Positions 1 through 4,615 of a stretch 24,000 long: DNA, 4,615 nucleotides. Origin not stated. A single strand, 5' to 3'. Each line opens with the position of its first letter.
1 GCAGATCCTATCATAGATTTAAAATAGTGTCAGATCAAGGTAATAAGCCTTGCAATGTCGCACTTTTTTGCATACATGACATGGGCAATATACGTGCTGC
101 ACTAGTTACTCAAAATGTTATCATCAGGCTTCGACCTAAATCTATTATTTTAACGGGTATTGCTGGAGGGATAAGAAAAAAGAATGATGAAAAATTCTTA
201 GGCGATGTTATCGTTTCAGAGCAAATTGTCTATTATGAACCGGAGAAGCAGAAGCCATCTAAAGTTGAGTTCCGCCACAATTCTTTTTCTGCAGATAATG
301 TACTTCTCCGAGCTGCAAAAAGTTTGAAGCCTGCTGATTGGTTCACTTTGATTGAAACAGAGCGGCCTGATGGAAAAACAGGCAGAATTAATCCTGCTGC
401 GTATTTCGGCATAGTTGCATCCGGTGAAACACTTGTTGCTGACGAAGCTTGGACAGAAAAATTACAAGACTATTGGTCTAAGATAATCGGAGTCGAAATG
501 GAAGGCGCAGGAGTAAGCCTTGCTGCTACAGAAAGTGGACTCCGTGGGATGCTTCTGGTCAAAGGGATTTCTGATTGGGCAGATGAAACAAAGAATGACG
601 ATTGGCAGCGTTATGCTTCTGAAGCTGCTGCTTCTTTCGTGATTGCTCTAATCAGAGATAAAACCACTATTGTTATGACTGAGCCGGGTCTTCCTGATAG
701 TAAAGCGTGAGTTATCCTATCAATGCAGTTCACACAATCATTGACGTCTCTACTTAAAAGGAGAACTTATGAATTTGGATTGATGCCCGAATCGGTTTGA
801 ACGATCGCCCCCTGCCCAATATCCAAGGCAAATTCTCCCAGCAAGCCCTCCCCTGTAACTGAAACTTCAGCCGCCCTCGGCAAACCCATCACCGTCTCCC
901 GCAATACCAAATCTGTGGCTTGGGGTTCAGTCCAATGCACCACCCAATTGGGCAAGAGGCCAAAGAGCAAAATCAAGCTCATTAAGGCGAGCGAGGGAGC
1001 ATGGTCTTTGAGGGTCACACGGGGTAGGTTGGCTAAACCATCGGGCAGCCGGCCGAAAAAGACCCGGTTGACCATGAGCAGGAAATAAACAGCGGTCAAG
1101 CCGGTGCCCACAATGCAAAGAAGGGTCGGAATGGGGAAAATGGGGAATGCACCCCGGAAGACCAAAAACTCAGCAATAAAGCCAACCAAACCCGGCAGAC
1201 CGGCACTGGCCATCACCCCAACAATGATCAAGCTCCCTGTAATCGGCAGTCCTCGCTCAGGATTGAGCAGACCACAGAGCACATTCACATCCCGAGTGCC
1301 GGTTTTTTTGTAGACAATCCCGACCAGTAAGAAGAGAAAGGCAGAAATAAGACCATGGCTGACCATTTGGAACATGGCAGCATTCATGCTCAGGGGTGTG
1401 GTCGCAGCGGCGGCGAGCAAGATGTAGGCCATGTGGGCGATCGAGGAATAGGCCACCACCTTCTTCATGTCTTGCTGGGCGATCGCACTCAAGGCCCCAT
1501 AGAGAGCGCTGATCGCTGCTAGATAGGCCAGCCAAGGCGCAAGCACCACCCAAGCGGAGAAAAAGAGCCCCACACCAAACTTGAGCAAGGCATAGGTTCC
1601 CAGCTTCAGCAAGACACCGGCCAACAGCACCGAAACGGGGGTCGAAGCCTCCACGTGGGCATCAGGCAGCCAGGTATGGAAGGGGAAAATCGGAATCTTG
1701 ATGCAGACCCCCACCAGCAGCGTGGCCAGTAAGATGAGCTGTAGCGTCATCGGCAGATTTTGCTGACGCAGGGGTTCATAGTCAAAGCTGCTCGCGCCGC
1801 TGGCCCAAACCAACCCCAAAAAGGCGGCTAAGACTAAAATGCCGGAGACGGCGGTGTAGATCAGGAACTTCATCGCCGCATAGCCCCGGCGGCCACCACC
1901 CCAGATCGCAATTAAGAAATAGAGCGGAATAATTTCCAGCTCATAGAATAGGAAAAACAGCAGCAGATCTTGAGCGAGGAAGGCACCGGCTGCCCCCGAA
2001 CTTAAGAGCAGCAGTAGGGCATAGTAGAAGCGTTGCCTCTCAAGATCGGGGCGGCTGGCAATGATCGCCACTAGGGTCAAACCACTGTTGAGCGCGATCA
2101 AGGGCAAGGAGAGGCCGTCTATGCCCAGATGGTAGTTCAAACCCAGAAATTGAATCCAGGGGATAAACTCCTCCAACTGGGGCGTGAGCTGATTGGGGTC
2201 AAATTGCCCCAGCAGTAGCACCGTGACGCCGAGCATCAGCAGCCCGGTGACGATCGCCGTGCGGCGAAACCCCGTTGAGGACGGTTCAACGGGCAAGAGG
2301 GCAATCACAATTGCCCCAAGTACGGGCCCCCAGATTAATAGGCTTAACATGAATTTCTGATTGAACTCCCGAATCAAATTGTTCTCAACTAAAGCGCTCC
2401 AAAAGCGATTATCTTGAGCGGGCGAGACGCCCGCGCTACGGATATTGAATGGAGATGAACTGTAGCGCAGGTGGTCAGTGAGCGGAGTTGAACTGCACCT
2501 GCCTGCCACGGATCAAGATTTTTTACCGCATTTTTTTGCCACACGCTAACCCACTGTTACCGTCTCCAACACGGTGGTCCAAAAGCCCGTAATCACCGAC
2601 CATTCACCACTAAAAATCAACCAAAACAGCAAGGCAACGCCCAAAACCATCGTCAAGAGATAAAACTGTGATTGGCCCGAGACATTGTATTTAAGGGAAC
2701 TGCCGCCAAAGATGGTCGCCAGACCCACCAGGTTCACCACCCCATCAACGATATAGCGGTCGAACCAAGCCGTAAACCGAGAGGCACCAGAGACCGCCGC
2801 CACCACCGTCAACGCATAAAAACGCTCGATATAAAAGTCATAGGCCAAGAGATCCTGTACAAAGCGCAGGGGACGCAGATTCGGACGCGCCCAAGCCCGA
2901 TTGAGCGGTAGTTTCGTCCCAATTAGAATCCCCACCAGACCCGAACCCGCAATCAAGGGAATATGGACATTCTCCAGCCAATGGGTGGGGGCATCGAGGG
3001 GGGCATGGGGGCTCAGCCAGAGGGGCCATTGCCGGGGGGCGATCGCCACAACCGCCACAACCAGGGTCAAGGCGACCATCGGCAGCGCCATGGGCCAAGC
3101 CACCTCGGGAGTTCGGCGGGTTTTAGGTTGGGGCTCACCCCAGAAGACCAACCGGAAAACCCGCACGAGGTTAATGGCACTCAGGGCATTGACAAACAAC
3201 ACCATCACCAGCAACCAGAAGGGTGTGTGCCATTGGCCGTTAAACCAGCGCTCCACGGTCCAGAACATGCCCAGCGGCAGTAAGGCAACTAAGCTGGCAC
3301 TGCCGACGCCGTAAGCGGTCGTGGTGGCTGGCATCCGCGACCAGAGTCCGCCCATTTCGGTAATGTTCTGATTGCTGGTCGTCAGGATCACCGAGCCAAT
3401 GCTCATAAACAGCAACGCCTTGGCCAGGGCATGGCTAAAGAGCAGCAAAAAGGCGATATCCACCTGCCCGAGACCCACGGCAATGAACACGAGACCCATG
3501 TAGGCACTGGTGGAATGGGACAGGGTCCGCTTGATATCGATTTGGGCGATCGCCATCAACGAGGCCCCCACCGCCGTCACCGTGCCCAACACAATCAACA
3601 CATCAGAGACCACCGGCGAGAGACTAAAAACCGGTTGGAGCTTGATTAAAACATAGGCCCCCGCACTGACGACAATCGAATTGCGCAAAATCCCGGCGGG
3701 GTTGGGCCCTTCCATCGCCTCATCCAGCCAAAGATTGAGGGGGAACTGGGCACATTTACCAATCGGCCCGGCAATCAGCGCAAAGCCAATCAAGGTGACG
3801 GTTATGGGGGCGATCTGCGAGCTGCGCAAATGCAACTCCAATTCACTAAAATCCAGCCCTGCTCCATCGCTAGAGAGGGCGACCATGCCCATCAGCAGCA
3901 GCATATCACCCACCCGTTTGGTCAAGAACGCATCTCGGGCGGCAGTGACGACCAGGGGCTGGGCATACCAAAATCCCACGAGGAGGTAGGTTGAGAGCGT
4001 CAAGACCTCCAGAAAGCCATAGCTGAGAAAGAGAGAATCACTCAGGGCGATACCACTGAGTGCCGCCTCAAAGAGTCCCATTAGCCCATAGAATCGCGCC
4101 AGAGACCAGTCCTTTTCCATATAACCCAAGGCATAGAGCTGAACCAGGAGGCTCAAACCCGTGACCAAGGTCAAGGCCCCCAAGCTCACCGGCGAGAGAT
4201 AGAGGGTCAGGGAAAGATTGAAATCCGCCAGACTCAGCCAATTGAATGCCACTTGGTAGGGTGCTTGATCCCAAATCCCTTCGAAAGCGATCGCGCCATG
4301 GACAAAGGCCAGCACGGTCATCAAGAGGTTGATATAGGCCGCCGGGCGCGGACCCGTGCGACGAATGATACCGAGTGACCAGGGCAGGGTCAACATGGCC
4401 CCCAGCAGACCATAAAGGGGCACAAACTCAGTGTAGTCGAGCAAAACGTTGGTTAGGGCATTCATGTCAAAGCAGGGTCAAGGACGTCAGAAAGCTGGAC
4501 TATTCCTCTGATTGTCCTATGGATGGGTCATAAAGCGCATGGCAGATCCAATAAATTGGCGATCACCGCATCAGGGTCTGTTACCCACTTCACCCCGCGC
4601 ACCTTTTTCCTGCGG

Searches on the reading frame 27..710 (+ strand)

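Call 15: search_protein_families(library=pfam, proteins=[window:27-710:+])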
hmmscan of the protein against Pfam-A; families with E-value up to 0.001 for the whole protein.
window:27-710:+ (227 aa): 1 family
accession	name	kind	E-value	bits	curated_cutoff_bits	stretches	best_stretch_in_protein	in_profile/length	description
PF01048.26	PNP_UDP_1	-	6.6e-18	65.4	25.1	1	15-209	47-232/233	Phosphorylase superfamily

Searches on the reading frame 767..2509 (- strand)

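Call 15: search_protein_families(library=pfam, proteins=[window:767-2509:-])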
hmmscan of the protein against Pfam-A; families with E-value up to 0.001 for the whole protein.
window:767-2509:- (580 aa): 1 family
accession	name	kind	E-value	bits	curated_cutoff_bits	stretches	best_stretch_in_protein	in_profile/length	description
PF00361.26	Proton_antipo_M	-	1.6e-68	231.5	21.5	1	179-470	1-292/294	NADH:quinone oxidoreductase/Mrp antiporter, TM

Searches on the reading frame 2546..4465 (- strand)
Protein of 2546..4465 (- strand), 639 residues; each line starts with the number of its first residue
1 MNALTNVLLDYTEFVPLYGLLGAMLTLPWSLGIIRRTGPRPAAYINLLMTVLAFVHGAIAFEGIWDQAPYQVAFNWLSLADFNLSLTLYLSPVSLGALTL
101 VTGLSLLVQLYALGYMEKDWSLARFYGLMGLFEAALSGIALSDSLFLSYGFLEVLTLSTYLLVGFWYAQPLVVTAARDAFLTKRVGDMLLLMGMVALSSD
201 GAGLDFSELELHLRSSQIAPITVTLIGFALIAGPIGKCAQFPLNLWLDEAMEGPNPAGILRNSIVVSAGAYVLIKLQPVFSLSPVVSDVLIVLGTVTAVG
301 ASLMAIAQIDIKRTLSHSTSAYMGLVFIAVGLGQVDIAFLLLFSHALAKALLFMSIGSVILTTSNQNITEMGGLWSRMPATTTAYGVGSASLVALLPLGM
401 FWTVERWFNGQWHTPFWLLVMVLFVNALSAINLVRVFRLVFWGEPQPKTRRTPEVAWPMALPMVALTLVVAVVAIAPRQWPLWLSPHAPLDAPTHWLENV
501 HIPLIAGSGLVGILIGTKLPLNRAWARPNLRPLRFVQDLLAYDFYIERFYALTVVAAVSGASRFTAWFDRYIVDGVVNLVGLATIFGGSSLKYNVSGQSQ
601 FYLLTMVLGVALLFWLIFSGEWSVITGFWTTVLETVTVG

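Call 15: search_protein_families(library=pfam, proteins=[window:2546-4465:-])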
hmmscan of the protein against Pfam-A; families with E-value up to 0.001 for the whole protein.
window:2546-4465:- (639 aa): 2 families
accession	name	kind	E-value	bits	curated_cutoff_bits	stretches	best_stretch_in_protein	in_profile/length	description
PF00361.26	Proton_antipo_M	-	3.2e-50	171.4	21.5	1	142-425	1-289/294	NADH:quinone oxidoreductase/Mrp antiporter, TM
PF00662.26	Proton_antipo_N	-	5.4e-17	61.9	24.5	1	76-126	1-51/51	NADH-Ubiquinone oxidoreductase (complex I), chain 5 N-terminus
